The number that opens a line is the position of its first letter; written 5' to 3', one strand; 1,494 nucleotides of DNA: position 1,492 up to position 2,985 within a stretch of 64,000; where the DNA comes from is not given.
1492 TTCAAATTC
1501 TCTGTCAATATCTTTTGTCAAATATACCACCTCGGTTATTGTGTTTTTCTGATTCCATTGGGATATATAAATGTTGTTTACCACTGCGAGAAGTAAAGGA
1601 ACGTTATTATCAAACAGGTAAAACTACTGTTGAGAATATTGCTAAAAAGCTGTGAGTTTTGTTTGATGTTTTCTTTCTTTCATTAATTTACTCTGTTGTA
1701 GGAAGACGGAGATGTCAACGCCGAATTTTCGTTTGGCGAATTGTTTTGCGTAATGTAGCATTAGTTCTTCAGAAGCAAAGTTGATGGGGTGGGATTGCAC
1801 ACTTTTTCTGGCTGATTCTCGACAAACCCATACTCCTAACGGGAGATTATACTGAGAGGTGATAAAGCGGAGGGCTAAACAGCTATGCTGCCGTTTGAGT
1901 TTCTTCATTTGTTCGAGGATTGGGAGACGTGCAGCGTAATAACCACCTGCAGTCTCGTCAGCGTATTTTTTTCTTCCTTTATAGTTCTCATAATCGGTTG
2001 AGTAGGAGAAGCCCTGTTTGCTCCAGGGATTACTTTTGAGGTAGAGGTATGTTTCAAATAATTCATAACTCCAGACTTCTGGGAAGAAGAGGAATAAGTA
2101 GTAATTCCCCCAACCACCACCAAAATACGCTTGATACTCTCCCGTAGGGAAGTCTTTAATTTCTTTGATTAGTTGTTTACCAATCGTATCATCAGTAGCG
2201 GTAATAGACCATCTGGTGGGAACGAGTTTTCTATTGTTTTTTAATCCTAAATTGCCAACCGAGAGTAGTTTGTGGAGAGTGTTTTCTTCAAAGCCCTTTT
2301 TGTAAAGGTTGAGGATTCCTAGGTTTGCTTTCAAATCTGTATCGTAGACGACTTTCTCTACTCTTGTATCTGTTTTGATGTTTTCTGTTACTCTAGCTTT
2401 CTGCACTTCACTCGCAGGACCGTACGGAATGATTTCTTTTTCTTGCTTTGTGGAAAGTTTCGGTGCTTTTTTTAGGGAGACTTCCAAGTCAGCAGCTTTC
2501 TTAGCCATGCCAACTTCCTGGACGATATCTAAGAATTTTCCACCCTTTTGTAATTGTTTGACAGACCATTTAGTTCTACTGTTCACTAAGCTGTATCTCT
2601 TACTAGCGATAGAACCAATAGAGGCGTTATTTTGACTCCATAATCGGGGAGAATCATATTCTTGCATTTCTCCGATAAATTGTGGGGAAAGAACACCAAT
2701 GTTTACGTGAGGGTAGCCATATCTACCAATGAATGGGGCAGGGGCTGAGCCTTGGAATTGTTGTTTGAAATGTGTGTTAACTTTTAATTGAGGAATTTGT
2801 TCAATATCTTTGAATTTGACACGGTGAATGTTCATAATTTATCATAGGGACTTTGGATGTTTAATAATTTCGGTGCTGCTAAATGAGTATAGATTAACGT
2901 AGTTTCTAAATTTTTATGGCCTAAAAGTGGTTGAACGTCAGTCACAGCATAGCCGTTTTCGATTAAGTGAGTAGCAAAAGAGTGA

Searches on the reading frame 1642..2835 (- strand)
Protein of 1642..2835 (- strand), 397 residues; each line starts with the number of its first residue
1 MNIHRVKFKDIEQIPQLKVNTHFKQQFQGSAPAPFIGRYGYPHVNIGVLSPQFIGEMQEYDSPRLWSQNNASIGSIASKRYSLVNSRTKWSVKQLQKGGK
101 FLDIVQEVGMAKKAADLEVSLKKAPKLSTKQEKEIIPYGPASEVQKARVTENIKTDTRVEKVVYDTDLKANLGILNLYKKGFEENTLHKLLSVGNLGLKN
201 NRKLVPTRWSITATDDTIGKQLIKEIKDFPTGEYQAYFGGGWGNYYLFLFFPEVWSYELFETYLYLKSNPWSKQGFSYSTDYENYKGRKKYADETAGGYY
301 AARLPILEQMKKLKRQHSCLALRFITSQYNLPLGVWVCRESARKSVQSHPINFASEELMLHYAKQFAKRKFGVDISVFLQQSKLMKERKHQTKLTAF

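Call 48: search_protein_families(library=pfam, proteins=[window:1642-2835:-], max_evalue=0.0001)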
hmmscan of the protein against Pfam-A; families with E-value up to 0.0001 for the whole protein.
window:1642-2835:- (397 aa): 2 families
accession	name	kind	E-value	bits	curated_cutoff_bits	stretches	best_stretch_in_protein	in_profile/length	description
PF04894.17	Nre_N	-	2.5e-70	237.8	25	1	17-264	19-264/270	Archaeal Nre, N-terminal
PF04895.17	Nre_C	-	1.6e-28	99.2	27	1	283-397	1-110/110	Archaeal Nre, C-terminal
